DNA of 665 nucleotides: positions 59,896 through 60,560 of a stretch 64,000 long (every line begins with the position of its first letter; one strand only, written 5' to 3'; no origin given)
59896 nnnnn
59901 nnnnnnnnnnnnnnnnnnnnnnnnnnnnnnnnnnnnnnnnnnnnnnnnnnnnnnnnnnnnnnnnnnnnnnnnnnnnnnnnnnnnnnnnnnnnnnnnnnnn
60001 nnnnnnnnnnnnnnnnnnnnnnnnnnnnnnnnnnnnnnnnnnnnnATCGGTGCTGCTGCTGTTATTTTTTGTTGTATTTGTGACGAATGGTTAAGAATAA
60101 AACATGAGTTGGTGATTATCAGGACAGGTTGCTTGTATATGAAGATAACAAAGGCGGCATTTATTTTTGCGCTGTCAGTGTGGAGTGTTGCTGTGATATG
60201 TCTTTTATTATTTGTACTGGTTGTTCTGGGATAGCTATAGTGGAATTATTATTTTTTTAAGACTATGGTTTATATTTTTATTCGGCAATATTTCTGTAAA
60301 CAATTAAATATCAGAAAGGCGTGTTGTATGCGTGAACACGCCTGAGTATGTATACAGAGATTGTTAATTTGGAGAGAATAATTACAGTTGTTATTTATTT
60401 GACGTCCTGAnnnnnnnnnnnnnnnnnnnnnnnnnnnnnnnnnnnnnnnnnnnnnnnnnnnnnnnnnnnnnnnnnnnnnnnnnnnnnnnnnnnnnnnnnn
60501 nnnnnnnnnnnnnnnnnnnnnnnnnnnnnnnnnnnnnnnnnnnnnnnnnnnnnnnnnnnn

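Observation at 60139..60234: Possible 31-aa hydrophobic peptide (type I toxin-like) next to IS629 and near a dinI-like gene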

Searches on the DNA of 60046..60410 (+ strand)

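Call 3: search_dna_similar(query=window:60046-60410:+, collection=ecoli_genomes, mode=near, max_rows=30, rows=spread)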
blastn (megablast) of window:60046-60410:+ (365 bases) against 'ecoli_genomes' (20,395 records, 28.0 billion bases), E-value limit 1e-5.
Records with a match: 183; places in all: 289; records where one place covers at least 80% of the query: 22.
Genomes with a match: 183 of 5426; with a place that covers at least 80% of the query: 22. Places per genome that has any: lowest 1, median 1, highest 6. On chromosomes: 289 places; on plasmids: 0.
Best place of each record, by identity: >=99% 66; 95-99% 117.
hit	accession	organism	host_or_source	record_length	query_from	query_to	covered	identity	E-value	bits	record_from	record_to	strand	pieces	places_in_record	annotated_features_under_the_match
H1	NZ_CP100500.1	Escherichia coli strain LH50-c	Gallus gallus domesticus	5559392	1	365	100%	100.0%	0e+0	675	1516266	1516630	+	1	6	none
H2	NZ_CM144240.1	Escherichia coli strain DG351-2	chicken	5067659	1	365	100%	100.0%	0e+0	675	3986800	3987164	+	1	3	none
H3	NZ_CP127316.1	Escherichia coli strain Ch1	Gallus gallus domesticus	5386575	1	365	100%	99.7%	0e+0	669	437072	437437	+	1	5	none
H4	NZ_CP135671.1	Escherichia coli strain TUM9803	missing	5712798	1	365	100%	99.7%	0e+0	669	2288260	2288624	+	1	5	none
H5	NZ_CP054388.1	Escherichia coli strain 1517k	Gallus gallus domesticus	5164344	1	201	55%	99.0%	2e-96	361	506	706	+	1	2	none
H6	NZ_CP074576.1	Escherichia coli strain CS18F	Chicken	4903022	1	201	55%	99.0%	2e-96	361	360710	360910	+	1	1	none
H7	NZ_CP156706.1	Escherichia coli strain PKF11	Milvus migrans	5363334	1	201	55%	99.0%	2e-96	361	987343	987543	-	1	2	none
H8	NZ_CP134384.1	Escherichia coli strain TUM11352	Homo sapiens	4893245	1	201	55%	99.0%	2e-96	361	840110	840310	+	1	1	none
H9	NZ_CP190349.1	Escherichia coli strain EC17CM2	chicken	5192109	1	201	55%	99.0%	2e-96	361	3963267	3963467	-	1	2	none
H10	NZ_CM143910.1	Escherichia coli strain E06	Homo sapiens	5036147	1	201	55%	99.0%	2e-96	361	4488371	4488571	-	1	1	none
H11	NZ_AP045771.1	Escherichia coli strain 23CRST012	Homo sapiens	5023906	1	201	55%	99.0%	2e-96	361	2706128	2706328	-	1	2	none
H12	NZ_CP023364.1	Escherichia coli strain 144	canine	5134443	1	201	55%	98.5%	8e-95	355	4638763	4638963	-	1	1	none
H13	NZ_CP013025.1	Escherichia coli strain 2009C-3133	Homo sapiens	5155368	1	201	55%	98.5%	8e-95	355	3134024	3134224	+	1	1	none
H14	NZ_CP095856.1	Escherichia coli strain EC6563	Homo sapiens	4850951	1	201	55%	98.5%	8e-95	355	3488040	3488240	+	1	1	none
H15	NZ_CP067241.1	Escherichia coli strain P19_598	surface water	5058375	1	201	55%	98.5%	8e-95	355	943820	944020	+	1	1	none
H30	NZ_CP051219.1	Escherichia coli strain SFE8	swine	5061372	96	201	29%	98.1%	1e-43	185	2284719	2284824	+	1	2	none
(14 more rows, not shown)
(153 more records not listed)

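Call 4: search_dna_similar(query=window:60046-60410:+, collection=phages, mode=distant, max_rows=30)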
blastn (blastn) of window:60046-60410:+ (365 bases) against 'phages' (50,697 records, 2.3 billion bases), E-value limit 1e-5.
No match.

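Call 5: search_dna_similar(query=window:60046-60410:+, collection=plasmids, mode=distant, max_rows=30)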
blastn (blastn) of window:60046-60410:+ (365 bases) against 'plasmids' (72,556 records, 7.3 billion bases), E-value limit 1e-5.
No match.

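Call 6: get_annotated_region(hit=H1, flank=6000)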
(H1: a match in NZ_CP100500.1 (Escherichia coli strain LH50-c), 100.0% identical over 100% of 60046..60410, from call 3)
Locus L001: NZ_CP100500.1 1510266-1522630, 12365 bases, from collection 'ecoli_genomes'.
description: Escherichia coli strain LH50-c chromosome, complete genome
organism: Escherichia coli strain LH50-c (NCBI taxid 562)
replicon: chromosome; assembly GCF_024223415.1
host: Gallus gallus domesticus; source: pooled poultry feces; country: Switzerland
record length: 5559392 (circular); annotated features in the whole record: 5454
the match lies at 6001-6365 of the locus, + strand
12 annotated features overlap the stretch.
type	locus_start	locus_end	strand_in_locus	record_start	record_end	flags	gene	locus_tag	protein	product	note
CDS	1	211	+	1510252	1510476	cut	-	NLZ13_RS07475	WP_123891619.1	hypothetical protein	-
CDS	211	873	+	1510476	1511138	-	-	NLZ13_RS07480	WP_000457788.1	hypothetical protein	-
CDS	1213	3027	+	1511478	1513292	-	-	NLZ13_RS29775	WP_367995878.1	prophage tail fiber N-terminal domain-containing protein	-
CDS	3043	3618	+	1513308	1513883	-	-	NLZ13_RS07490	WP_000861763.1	DUF4376 domain-containing protein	-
CDS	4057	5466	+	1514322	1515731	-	-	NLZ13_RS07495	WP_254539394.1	YadA-like family protein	-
CDS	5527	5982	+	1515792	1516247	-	-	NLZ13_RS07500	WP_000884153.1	sigma factor-like helix-turn-helix DNA-binding protein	-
CDS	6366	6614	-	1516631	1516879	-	-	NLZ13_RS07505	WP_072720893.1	DinI-like family protein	-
CDS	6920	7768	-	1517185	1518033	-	yfhH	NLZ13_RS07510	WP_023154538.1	MurR/RpiR family transcriptional regulator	-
CDS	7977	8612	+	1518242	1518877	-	yfhb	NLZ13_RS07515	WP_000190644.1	phosphatidylglycerophosphatase C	-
CDS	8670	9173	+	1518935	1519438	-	tadA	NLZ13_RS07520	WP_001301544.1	tRNA adenosine(34) deaminase TadA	-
CDS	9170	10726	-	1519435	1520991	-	mltF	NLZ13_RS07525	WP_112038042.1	membrane-bound lytic murein transglycosylase MltF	-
CDS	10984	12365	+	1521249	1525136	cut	purL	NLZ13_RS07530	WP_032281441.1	phosphoribosylformylglycinamidine synthase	-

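Call 7: get_annotated_region(hit=H8, flank=6000)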
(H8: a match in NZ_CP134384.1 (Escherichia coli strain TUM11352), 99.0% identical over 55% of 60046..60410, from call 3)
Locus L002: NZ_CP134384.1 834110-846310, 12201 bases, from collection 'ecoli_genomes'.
description: Escherichia coli strain TUM11352 chromosome, complete genome
organism: Escherichia coli strain TUM11352 (NCBI taxid 562)
replicon: chromosome; assembly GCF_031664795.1
host: Homo sapiens; source: feces; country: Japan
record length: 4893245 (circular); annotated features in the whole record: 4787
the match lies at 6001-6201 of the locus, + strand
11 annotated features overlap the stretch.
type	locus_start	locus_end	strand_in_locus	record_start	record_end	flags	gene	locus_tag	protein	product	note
CDS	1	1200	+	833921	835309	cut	-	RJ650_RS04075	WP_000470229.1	PTS ascorbate transporter subunit IIC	-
CDS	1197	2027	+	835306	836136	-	-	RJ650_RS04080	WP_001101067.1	transketolase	-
CDS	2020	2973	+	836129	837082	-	-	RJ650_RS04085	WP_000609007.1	transketolase family protein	-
CDS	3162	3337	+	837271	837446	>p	-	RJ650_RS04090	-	transposase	frameshifted; incomplete; partial in the middle of a contig; missing C-terminus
CDS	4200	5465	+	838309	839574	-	-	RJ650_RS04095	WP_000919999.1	YadA-like family protein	-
CDS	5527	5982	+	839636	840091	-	-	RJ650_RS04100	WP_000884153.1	sigma factor-like helix-turn-helix DNA-binding protein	-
CDS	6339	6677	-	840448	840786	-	-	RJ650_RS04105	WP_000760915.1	c-type lysozyme inhibitor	-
CDS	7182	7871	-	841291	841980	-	-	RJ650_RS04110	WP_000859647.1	N-acetylmannosamine-6-phosphate 2-epimerase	-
CDS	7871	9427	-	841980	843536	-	-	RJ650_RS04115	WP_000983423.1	maltose/glucose-specific PTS transporter subunit IIC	-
CDS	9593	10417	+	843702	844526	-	-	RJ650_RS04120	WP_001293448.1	MurR/RpiR family transcriptional regulator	-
CDS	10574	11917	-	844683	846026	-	-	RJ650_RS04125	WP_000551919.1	esterase-like activity of phytase family protein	-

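Call 8: get_annotated_region(hit=H13, flank=6000)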
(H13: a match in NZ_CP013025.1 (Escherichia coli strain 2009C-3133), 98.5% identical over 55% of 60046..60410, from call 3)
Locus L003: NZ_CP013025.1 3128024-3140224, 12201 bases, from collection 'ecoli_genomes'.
description: Escherichia coli strain 2009C-3133 chromosome, complete genome
organism: Escherichia coli strain 2009C-3133 (NCBI taxid 562)
replicon: chromosome; assembly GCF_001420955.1
host: Homo sapiens; source: stool; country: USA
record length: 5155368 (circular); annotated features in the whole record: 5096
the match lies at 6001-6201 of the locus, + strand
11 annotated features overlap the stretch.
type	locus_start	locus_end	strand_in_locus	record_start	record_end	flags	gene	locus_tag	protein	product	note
CDS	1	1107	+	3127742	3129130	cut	-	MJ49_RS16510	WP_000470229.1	PTS ascorbate transporter subunit IIC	-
CDS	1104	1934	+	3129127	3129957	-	-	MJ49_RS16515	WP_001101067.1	transketolase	-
CDS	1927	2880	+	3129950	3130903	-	-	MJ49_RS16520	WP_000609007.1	transketolase family protein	-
CDS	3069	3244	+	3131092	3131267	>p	-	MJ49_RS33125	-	transposase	frameshifted; incomplete; partial in the middle of a contig; missing C-terminus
CDS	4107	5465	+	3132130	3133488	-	-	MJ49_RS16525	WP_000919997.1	YadA-like family protein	-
CDS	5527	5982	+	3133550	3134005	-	-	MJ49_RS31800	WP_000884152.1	sigma factor-like helix-turn-helix DNA-binding protein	-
CDS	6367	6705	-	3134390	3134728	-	-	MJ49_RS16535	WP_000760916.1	c-type lysozyme inhibitor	-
CDS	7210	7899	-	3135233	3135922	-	-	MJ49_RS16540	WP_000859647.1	N-acetylmannosamine-6-phosphate 2-epimerase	-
CDS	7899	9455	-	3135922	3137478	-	-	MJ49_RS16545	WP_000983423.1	maltose/glucose-specific PTS transporter subunit IIC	-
CDS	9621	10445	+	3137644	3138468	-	-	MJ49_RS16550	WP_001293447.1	MurR/RpiR family transcriptional regulator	-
CDS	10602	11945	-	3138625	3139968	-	-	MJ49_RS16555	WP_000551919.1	esterase-like activity of phytase family protein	-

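Call 22: get_annotated_region(hit=H30, flank=5000)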
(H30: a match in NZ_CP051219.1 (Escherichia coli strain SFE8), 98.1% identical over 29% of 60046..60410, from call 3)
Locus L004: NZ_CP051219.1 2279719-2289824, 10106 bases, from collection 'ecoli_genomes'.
description: Escherichia coli strain SFE8 chromosome, complete genome
organism: Escherichia coli strain SFE8 (NCBI taxid 562)
replicon: chromosome; assembly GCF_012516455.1
host: swine; source: feces from pig; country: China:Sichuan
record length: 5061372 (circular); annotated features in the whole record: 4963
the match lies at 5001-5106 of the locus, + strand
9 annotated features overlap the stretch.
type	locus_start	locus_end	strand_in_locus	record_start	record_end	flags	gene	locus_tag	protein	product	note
CDS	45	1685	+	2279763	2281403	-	-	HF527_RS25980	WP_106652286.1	YadA-like family protein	-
CDS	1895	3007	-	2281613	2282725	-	-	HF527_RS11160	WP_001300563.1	IS4-like element IS421 family transposase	-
CDS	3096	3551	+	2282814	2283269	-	-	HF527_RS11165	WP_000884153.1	sigma factor-like helix-turn-helix DNA-binding protein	-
CDS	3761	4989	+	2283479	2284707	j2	-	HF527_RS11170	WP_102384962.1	IS3 family transposase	programmed frameshift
CDS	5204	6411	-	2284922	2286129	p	-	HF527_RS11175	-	IS256 family transposase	frameshifted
CDS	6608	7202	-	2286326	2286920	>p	-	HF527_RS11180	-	integrase core domain-containing protein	frameshifted; internal stop; incomplete; partial in the middle of a contig; missing N-terminus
CDS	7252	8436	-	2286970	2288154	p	-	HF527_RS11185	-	ISL3 family transposase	frameshifted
CDS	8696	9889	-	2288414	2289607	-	-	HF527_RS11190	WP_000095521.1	MFS transporter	-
CDS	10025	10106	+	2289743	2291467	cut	iucA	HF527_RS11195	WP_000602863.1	aerobactin synthase IucA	-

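Call 23: search_dna_similar(query=L001:5527-6215:+, collection=ecoli_genomes, mode=distant, max_rows=60, rows=spread)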
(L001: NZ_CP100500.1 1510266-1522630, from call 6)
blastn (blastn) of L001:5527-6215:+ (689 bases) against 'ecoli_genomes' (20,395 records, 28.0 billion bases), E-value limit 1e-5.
Records with a match: 183; places in all: 290; records where one place covers at least 80% of the query: 182.
Genomes with a match: 183 of 5426; with a place that covers at least 80% of the query: 182. Places per genome that has any: lowest 1, median 1, highest 6. On chromosomes: 290 places; on plasmids: 0.
Best place of each record, by identity: >=99% 179; 95-99% 3; 90-95% 1.
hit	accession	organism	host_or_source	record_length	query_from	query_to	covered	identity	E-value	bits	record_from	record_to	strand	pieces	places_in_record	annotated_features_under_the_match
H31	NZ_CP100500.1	Escherichia coli strain LH50-c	Gallus gallus domesticus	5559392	1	689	100%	100.0%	0e+0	1243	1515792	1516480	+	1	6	sigma factor-like helix-turn-helix DNA-binding protein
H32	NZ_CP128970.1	Escherichia coli strain TUM1886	missing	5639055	1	689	100%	99.7%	0e+0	1234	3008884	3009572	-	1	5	sigma factor-like helix-turn-helix DNA-binding protein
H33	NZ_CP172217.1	Escherichia coli strain GF4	chicken meat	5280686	1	689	100%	99.7%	0e+0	1234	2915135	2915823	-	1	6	sigma factor-like helix-turn-helix DNA-binding protein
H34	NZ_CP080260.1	Escherichia coli strain 135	Chicken fecal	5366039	1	689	100%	99.4%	0e+0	1225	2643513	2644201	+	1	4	sigma factor-like helix-turn-helix DNA-binding protein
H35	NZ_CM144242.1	Escherichia coli strain DG342-2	chicken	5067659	1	689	100%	99.4%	0e+0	1225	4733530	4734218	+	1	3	sigma factor-like helix-turn-helix DNA-binding protein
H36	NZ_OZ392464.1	Escherichia coli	Gallus gallus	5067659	1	689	100%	99.4%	0e+0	1225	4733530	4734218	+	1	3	sigma factor-like helix-turn-helix DNA-binding protein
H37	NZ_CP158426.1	Escherichia coli strain NRZ14408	Homo sapiens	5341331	1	689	100%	99.3%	0e+0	1221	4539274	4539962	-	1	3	sigma factor-like helix-turn-helix DNA-binding protein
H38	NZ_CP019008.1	Escherichia coli strain Ecol_AZ159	Homo sapiens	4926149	1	675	98%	99.6%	0e+0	1205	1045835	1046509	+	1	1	sigma factor-like helix-turn-helix DNA-binding protein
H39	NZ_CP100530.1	Escherichia coli strain LH10-b-1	Gallus gallus domesticus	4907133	1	675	98%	99.6%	0e+0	1205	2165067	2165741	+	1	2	sigma factor-like helix-turn-helix DNA-binding protein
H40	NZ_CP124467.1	Escherichia coli strain AVS0747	wastewater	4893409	1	675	98%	99.6%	0e+0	1205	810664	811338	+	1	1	sigma factor-like helix-turn-helix DNA-binding protein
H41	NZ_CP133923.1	Escherichia coli strain M21816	Homo sapiens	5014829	1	675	98%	99.6%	0e+0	1205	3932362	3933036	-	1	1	sigma factor-like helix-turn-helix DNA-binding protein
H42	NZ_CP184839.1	Escherichia coli strain 47-1826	Broiler chicken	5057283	1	675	98%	99.6%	0e+0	1205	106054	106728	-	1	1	sigma factor-like helix-turn-helix DNA-binding protein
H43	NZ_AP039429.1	Escherichia coli strain EC332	Gallus gallus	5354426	1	675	98%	99.6%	0e+0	1205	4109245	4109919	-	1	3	sigma factor-like helix-turn-helix DNA-binding protein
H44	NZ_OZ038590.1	Escherichia coli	-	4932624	1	675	98%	99.6%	0e+0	1205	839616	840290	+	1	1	sigma factor-like helix-turn-helix DNA-binding protein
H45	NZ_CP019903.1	Escherichia coli strain MDR_56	Homo sapiens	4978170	1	675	98%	99.4%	0e+0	1200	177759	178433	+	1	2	sigma factor-like helix-turn-helix DNA-binding protein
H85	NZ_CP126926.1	Escherichia coli O2:K1:H5 strain APEC E19035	Gallus gallus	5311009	1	675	98%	99.1%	0e+0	1189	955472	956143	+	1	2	sigma factor-like helix-turn-helix DNA-binding protein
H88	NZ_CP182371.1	Escherichia coli strain Br_112_kylling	-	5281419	1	675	98%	98.8%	0e+0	1178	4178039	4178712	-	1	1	sigma factor-like helix-turn-helix DNA-binding protein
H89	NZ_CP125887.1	Escherichia coli strain ECGC74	missing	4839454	1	675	98%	94.1%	0e+0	1065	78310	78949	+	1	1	sigma factor-like helix-turn-helix DNA-binding protein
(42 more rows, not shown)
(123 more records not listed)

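Call 25: get_annotated_region(hit=H89, flank=3000)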
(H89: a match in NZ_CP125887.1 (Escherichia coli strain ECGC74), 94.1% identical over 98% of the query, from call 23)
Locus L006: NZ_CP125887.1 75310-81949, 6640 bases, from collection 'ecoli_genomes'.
description: Escherichia coli strain ECGC74 chromosome, complete genome
organism: Escherichia coli strain ECGC74 (NCBI taxid 562)
replicon: chromosome; assembly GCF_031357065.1
host: -; source: missing; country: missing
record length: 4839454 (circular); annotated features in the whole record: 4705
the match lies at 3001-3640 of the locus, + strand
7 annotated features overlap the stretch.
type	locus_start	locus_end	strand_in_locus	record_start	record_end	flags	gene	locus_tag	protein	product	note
CDS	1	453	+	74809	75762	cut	-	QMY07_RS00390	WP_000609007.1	transketolase family protein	-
CDS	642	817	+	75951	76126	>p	-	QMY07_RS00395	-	transposase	frameshifted; incomplete; partial in the middle of a contig; missing C-terminus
CDS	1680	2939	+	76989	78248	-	-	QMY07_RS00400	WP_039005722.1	YadA-like family protein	-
CDS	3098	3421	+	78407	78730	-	-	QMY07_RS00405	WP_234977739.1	sigma factor-like helix-turn-helix DNA-binding protein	-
CDS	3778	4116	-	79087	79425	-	-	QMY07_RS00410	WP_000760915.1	c-type lysozyme inhibitor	-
CDS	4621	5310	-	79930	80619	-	-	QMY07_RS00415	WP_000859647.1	N-acetylmannosamine-6-phosphate 2-epimerase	-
CDS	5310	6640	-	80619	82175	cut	-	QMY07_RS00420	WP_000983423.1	maltose/glucose-specific PTS transporter subunit IIC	-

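Call 26: get_annotated_region(hit=H88, flank=3000)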
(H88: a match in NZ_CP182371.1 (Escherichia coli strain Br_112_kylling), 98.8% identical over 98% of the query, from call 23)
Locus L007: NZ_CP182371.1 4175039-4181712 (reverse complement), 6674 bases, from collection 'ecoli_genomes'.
description: Escherichia coli strain Br_112_kylling chromosome, complete genome
organism: Escherichia coli strain Br_112_kylling (NCBI taxid 562)
replicon: chromosome; assembly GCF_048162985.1
host: -; source: -; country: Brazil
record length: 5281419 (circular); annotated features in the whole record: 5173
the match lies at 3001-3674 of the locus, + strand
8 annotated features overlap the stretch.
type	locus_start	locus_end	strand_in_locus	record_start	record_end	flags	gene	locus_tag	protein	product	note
CDS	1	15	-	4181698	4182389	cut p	-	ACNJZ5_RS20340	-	IS1 family transposase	frameshifted; internal stop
CDS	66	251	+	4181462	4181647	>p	-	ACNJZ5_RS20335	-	transketolase family protein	incomplete; partial in the middle of a contig; missing N-terminus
CDS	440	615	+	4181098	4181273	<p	-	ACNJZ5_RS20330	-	transposase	frameshifted; incomplete; partial in the middle of a contig; missing C-terminus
CDS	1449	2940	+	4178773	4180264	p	-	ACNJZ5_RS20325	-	YadA-like family protein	frameshifted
CDS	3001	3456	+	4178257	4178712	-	-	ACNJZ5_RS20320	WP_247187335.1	sigma factor-like helix-turn-helix DNA-binding protein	-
CDS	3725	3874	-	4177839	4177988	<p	-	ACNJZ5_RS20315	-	IS256 family transposase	incomplete; partial in the middle of a contig; missing N-terminus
CDS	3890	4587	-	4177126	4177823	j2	-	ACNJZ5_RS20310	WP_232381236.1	IS1-like element IS1A family transposase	programmed frameshift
CDS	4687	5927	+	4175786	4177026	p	-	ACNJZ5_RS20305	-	ISL3 family transposase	frameshifted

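Call 27: get_annotated_region(hit=H85, flank=3000)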
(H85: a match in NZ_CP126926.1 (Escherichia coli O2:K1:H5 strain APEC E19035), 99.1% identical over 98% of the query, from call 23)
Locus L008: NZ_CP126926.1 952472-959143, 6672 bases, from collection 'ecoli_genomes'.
description: Escherichia coli O2:K1:H5 strain APEC E19035 chromosome, complete genome
organism: Escherichia coli O2:K1:H5 strain APEC E19035 (NCBI taxid 3050627)
replicon: chromosome; assembly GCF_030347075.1
host: Gallus gallus; source: liver; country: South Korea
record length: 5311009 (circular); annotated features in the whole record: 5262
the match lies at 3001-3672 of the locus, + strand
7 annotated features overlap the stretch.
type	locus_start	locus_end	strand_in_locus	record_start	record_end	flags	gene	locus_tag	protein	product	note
CDS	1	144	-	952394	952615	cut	-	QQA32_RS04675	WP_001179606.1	helix-turn-helix transcriptional regulator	-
CDS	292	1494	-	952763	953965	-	-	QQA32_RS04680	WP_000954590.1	tyrosine-type recombinase/integrase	-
CDS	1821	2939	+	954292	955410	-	-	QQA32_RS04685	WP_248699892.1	YadA-like family protein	-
CDS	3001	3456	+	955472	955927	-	-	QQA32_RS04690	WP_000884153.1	sigma factor-like helix-turn-helix DNA-binding protein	-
CDS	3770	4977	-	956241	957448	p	-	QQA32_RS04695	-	IS256 family transposase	frameshifted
CDS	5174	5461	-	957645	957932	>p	-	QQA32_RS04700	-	integrase core domain-containing protein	internal stop; incomplete; partial in the middle of a contig; missing N-terminus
CDS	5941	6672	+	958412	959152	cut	-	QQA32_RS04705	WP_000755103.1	outer membrane protein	-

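Call 68: search_rna_families(source=L001, start=5400, end=6700, threshold=evalue, max_evalue=5)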
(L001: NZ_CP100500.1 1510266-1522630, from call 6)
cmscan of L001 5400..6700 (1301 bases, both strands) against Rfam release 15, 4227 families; matches with E-value up to 5: 1.
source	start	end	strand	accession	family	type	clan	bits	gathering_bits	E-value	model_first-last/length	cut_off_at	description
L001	5756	5820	+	RF01138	sR23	Gene; snRNA; snoRNA; CD-box;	-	13.2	45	2.1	1-54/54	no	Small nucleolar RNA sR23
